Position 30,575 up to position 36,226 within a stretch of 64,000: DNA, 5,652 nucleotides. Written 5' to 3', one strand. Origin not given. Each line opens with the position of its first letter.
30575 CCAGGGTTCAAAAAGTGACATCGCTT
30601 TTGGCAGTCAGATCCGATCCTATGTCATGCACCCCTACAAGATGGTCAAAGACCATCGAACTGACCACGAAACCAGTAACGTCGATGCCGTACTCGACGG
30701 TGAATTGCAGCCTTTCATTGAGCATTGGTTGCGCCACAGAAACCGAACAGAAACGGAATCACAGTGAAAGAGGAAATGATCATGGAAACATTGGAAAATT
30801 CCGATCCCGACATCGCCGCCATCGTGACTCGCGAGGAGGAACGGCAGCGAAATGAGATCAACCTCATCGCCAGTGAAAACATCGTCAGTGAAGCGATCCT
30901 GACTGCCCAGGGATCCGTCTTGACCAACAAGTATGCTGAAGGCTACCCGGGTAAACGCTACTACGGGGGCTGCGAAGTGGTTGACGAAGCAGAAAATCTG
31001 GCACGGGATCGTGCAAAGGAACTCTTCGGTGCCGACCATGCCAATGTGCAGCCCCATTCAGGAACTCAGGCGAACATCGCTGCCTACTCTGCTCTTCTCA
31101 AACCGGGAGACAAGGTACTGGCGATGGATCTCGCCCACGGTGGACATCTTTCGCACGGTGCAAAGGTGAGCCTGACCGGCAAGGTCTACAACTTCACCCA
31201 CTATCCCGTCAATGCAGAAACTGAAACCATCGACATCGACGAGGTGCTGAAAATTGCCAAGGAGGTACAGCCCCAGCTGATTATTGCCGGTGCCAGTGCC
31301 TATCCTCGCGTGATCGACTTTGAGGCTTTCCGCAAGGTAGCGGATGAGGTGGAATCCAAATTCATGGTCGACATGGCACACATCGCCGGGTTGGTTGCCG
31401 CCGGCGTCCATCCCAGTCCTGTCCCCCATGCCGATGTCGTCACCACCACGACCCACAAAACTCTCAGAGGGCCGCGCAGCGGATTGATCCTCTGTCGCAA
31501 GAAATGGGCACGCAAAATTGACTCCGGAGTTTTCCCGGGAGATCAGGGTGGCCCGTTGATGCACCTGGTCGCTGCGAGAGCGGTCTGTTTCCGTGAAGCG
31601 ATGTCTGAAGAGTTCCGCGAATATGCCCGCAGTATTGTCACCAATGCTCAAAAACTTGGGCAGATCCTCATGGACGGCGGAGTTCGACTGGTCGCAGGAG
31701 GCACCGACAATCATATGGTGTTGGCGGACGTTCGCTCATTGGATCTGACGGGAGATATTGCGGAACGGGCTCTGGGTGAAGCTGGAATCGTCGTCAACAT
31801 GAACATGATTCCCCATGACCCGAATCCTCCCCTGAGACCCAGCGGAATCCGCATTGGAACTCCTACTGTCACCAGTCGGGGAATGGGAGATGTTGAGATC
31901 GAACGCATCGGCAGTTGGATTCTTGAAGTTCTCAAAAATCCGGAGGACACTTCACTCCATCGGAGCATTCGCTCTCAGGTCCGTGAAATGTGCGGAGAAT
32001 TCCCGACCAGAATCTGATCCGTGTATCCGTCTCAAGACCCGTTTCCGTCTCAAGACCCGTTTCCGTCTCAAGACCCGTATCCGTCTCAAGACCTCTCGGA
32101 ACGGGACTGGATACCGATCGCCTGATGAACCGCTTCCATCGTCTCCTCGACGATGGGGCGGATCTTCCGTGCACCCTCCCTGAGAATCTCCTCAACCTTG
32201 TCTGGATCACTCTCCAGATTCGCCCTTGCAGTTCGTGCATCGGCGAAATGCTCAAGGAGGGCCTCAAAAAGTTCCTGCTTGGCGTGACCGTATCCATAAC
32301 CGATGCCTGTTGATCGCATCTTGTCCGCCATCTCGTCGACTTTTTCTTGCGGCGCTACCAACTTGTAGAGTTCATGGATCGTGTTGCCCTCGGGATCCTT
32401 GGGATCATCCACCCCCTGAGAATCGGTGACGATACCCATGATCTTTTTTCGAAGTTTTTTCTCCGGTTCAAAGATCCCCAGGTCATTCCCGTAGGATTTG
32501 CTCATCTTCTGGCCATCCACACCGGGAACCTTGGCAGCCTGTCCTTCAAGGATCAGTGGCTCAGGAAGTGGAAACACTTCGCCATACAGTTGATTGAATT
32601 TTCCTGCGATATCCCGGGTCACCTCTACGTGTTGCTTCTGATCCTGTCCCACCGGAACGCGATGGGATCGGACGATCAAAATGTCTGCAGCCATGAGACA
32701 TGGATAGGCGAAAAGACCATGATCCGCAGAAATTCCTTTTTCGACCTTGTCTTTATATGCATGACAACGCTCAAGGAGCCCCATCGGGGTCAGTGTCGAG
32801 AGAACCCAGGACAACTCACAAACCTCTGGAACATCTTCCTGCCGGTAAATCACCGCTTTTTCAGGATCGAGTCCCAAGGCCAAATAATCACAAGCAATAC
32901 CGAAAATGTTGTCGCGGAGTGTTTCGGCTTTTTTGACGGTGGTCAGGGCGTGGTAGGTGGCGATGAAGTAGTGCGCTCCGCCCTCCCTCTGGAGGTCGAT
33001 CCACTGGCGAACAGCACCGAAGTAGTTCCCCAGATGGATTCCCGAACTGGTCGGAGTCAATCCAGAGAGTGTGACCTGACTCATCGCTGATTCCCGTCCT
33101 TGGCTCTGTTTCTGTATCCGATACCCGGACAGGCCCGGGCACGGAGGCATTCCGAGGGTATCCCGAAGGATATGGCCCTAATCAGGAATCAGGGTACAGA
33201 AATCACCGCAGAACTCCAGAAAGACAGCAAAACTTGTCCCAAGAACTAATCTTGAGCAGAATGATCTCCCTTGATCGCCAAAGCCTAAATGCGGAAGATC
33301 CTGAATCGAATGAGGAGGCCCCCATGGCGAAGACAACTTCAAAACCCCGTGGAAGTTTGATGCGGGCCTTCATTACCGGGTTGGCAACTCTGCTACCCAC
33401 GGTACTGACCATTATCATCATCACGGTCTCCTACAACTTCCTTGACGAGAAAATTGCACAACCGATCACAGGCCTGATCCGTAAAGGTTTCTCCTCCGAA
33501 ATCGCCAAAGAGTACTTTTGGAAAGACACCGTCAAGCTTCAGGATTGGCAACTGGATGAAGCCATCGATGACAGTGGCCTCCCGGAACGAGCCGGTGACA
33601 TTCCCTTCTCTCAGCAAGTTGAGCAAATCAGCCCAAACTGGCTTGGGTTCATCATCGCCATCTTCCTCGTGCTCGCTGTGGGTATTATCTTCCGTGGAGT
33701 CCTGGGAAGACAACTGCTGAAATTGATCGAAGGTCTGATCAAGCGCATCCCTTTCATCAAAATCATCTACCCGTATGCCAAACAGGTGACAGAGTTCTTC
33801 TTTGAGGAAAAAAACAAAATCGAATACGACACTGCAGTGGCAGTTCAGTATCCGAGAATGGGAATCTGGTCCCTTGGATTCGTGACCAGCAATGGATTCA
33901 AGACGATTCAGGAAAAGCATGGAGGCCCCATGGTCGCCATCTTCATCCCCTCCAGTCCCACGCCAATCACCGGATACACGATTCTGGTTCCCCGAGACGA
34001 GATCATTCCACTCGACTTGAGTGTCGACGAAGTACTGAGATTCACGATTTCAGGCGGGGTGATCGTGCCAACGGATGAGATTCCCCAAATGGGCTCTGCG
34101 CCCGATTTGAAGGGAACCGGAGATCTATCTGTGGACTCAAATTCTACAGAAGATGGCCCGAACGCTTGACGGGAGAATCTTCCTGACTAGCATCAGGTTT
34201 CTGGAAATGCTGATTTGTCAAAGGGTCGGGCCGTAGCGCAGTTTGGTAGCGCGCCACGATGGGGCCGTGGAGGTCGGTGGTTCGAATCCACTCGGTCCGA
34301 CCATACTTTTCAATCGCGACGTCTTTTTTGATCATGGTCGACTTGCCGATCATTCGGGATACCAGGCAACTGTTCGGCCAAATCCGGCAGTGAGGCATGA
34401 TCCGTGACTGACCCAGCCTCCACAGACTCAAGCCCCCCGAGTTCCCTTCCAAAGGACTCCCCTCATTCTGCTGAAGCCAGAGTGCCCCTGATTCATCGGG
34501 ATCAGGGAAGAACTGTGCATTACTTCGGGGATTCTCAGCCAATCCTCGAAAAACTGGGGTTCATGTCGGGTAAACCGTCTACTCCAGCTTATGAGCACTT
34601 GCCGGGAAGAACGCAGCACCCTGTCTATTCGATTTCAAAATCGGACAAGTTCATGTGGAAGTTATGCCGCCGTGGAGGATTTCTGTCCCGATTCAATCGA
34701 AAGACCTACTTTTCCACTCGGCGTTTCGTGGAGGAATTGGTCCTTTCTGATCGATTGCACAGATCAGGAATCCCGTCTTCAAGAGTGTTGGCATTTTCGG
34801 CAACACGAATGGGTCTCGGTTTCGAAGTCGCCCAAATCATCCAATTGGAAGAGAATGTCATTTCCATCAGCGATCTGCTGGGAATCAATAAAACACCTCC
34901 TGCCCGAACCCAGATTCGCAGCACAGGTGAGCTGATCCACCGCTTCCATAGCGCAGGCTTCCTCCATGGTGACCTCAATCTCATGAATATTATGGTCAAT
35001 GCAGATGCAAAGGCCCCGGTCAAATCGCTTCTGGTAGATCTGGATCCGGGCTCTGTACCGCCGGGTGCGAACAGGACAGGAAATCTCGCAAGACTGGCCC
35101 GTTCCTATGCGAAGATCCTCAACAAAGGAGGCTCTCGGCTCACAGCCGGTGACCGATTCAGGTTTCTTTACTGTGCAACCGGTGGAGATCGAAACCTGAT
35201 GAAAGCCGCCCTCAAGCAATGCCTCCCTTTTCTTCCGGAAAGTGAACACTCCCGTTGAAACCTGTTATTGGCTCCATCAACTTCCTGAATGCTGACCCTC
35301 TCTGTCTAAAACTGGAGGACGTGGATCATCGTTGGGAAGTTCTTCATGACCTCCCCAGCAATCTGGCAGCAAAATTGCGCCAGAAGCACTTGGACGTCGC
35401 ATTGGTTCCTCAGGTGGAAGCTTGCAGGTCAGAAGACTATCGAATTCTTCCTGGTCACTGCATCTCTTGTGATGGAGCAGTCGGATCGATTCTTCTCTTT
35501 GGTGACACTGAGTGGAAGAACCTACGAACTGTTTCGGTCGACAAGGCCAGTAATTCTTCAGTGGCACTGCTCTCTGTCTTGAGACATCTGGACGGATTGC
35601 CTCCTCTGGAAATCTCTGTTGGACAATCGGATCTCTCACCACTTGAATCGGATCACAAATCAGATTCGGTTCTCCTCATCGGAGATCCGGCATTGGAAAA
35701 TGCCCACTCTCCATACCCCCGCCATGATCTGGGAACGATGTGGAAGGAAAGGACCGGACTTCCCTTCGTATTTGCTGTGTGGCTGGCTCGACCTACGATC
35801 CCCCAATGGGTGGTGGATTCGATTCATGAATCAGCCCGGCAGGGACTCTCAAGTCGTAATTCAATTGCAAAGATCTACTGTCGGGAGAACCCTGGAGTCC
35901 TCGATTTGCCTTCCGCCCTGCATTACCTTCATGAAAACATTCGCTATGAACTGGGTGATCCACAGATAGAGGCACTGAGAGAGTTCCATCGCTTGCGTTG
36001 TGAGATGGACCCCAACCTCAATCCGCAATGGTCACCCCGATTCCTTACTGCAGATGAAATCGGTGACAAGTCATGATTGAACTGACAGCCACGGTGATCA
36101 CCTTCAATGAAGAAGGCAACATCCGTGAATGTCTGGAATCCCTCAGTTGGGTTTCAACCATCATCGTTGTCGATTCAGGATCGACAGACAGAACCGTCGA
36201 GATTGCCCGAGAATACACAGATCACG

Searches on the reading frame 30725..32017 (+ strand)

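Call 86: search_protein_families(library=pfam, proteins=[window:30725-32017:+], max_evalue=0.001)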
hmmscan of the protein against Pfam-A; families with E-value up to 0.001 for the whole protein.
window:30725-32017:+ (430 aa): 3 families
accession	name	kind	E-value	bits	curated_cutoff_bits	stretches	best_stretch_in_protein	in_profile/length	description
PF00464.25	SHMT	-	3.3e-160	533.5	27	1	23-399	1-399/399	Serine hydroxymethyltransferase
PF01212.27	Beta_elim_lyase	-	2.4e-07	30.8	27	1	92-325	36-240/288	Beta-eliminating lyase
PF01053.26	Cys_Met_Meta_PP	-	0.00029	19.9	27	1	98-251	62-204/381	Cys/Met metabolism PLP-dependent enzyme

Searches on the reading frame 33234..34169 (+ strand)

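Call 12: search_protein_families(library=pfam, proteins=[window:33234-34169:+], max_evalue=0.001)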
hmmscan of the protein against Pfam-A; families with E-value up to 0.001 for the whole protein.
window:33234-34169:+ (311 aa): 1 family
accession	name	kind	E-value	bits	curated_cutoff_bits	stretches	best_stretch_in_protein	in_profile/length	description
PF04367.18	DUF502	-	1.1e-28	99.7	23.8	1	140-245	1-106/107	Protein of unknown function (DUF502)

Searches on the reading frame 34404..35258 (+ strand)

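Call 12: search_protein_families(library=pfam, proteins=[window:34404-35258:+], max_evalue=0.001)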
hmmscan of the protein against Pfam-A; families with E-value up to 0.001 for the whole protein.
window:34404-35258:+ (284 aa): 1 family
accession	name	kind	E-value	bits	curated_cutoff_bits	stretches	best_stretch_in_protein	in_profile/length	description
PF06293.20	Kdo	-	2.2e-18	66.9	21.3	1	84-237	31-192/207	Lipopolysaccharide kinase (Kdo/WaaP) family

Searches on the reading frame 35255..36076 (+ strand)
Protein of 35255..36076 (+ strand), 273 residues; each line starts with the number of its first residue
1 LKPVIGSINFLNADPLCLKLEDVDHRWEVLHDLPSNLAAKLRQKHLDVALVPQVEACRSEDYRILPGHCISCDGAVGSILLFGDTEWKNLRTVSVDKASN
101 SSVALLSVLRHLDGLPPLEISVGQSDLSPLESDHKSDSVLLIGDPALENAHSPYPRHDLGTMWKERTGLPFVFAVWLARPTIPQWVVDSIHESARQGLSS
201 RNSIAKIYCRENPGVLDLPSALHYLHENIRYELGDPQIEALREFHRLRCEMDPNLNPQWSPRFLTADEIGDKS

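Call 12: search_protein_families(library=pfam, proteins=[window:35255-36076:+], max_evalue=0.001)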
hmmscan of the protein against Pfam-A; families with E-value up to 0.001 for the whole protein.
window:35255-36076:+ (273 aa): 1 family
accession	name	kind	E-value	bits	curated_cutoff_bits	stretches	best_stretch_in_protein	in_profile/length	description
PF02621.19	VitK2_biosynth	-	7.2e-42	144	26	1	5-247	3-249/252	Menaquinone biosynthesis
